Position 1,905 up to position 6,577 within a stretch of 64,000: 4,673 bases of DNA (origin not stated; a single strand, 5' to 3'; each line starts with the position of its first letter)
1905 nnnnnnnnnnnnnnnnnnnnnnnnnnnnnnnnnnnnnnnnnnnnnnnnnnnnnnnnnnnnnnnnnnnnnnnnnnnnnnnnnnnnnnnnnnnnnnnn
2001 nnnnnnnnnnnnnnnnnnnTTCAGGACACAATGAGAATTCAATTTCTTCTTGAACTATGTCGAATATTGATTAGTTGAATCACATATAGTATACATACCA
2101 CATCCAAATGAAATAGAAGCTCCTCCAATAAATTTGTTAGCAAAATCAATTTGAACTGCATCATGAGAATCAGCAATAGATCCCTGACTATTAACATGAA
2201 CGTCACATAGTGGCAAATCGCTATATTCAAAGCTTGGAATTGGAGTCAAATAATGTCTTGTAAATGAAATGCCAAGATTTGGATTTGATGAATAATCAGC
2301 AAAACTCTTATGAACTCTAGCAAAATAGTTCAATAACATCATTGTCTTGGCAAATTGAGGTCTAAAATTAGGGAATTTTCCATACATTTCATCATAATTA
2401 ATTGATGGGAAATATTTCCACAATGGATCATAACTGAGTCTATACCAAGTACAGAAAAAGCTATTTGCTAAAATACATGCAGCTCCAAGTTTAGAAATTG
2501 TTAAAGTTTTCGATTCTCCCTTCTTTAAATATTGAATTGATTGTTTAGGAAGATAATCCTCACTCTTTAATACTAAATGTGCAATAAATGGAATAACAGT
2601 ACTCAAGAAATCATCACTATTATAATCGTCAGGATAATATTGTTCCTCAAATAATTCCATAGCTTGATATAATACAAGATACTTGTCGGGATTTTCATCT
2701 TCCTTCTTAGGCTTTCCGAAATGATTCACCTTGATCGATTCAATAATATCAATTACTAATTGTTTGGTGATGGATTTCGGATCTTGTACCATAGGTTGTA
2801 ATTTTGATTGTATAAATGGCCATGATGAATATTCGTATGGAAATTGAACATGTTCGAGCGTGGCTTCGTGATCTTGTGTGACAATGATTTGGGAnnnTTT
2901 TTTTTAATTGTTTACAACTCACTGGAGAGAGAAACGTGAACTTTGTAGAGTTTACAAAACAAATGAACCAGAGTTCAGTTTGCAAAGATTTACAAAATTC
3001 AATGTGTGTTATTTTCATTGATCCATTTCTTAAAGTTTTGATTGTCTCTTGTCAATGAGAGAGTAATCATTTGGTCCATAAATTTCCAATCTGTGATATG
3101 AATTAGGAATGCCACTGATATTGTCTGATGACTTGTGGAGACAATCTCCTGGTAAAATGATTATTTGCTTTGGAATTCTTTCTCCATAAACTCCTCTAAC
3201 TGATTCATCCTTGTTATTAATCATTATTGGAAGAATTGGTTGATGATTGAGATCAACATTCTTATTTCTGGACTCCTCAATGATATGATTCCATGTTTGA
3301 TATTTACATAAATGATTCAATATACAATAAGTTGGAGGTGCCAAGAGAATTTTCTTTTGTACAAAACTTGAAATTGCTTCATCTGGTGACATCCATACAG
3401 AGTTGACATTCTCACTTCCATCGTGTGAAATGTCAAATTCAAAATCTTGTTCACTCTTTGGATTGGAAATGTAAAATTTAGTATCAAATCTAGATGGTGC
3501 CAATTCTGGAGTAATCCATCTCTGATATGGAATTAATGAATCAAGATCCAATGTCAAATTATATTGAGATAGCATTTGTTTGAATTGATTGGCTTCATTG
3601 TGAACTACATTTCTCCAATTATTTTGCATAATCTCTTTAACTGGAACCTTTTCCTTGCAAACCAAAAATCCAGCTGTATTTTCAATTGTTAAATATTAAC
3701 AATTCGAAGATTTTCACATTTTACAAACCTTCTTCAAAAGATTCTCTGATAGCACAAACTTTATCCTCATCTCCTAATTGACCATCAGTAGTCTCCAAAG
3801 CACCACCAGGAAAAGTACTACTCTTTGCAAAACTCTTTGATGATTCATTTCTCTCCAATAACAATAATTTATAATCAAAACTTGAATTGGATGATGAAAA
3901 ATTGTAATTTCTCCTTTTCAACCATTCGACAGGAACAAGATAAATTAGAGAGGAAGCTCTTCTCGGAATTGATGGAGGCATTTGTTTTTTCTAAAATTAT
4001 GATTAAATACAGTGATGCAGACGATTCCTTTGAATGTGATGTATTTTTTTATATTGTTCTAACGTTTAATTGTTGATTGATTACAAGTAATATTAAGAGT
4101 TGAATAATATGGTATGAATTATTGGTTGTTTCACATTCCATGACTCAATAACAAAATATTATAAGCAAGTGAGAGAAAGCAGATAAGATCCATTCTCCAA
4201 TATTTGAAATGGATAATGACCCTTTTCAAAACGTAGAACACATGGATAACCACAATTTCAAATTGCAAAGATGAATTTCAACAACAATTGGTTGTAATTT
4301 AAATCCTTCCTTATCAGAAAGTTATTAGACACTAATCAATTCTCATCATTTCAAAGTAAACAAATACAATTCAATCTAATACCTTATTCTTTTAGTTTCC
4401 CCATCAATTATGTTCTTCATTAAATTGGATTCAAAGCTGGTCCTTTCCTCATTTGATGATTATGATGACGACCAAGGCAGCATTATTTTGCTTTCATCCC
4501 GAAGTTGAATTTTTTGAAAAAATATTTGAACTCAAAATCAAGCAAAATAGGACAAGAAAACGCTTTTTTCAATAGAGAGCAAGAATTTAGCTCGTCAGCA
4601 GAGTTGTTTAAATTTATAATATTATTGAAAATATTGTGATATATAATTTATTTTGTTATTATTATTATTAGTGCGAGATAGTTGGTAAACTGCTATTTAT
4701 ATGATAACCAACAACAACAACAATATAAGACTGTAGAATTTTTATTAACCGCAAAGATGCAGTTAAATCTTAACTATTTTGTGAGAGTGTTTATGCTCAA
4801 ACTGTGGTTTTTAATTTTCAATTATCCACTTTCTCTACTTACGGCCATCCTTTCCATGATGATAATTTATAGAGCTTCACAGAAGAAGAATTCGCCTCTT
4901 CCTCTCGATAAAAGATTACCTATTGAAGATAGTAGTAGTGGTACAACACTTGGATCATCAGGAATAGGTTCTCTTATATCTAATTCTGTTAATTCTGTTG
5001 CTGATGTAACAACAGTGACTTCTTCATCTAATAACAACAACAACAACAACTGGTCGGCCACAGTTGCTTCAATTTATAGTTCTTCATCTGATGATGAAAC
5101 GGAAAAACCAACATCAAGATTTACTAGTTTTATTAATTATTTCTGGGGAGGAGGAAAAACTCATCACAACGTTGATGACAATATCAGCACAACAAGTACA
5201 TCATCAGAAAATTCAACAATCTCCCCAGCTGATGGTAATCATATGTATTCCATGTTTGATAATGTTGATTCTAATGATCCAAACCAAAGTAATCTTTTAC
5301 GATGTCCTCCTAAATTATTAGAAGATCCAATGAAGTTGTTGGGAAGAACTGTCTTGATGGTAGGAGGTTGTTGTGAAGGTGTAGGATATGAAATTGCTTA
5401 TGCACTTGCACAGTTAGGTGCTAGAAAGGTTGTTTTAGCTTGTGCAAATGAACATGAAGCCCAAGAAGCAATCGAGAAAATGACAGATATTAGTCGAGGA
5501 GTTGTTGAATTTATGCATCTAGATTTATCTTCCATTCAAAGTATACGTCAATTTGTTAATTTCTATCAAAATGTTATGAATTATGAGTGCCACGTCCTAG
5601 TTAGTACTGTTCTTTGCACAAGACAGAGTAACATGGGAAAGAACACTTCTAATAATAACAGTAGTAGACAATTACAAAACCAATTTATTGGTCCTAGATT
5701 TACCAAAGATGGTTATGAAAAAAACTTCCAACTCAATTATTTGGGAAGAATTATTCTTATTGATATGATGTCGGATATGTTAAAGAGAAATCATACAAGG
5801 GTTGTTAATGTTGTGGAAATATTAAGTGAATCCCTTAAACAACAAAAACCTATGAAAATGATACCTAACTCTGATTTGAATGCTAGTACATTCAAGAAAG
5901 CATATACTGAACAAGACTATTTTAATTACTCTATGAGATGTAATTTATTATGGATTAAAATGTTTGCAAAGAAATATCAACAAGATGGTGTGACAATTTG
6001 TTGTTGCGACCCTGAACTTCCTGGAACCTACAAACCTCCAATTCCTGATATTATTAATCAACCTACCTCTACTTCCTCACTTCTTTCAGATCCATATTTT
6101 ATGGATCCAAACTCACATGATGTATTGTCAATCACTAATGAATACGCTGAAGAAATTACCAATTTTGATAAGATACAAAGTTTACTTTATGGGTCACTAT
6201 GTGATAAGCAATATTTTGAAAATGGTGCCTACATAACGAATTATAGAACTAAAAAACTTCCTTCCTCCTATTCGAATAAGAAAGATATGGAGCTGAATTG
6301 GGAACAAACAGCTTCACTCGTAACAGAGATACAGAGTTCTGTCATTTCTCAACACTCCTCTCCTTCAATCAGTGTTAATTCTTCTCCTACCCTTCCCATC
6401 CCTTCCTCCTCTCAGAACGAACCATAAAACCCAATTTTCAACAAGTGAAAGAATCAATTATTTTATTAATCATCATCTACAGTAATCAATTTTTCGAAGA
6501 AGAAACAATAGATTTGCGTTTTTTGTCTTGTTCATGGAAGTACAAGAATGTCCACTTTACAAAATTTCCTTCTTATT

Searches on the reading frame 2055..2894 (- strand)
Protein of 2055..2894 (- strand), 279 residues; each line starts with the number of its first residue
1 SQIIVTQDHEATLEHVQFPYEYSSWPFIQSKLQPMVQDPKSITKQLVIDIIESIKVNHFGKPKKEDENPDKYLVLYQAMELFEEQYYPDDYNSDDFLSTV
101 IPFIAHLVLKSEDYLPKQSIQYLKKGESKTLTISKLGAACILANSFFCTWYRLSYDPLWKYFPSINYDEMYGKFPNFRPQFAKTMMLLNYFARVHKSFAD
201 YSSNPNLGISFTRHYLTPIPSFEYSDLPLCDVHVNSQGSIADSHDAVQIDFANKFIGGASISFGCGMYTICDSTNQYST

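Call 37: search_protein_families(library=pfam, proteins=[P0006], max_evalue=5)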
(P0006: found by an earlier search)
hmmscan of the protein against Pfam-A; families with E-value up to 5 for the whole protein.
P0006 (203 aa): 2 families
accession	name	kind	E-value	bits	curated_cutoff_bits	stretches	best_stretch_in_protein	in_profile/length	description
PF07346.16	DUF1477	-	0.059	14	27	1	112-162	32-68/115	Protein of unknown function (DUF1477)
PF10796.14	Anti-adapt_IraP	-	0.19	12.9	23.2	1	72-115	39-83/86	Sigma-S stabilisation anti-adaptor protein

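Call 78: search_protein_families(library=pfam, proteins=[P0009], max_evalue=1)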
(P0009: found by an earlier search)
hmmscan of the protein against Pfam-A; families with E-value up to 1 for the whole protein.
P0009 (314 aa): 3 families
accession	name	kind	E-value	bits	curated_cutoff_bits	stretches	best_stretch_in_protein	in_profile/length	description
PF24817.1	WD40_WDHD1_1st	-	0.036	13.7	109.9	1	154-249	84-181/291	WDHD1 first WD40 domain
PF10282.15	Lactonase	-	0.1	12.2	21.7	1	247-314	245-319/344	Lactonase, 7-bladed beta-propeller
PF22701.2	Mala_s_1-like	-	0.14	12.4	27.5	0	172-250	106-181/195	Mal s 1 allergenic protein-like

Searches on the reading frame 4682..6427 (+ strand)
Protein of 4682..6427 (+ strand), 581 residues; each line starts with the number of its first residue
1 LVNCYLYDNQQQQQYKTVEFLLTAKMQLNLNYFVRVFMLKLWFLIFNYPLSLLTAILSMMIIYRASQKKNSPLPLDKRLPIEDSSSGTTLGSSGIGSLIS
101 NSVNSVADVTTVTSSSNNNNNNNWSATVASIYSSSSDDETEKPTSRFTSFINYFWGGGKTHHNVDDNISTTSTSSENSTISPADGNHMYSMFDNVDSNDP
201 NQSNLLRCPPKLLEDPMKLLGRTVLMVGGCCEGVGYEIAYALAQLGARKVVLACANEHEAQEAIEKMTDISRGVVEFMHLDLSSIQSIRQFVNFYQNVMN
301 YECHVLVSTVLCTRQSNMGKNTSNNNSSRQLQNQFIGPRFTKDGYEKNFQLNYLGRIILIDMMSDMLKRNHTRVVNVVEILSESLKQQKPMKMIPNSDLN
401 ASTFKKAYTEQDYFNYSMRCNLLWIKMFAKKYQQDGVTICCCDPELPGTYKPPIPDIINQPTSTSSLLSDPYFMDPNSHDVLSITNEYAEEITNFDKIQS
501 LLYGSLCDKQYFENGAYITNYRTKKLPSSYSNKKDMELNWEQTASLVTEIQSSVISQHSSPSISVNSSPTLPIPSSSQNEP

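Call 13: search_protein_families(library=pfam, proteins=[window:4682-6427:+], max_evalue=0.01)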
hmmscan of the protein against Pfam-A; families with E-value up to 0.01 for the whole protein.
window:4682-6427:+ (581 aa): 3 families
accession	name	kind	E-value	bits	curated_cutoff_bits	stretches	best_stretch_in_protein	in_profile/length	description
PF00106.31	adh_short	-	2.7e-09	37.2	26.6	1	224-378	2-135/195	short chain dehydrogenase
PF13561.12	adh_short_C2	-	0.00013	22.1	27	1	232-338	6-108/236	Enoyl-(Acyl carrier protein) reductase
PF08659.16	KR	-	0.00016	22.1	22.6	1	226-296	4-76/180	KR domain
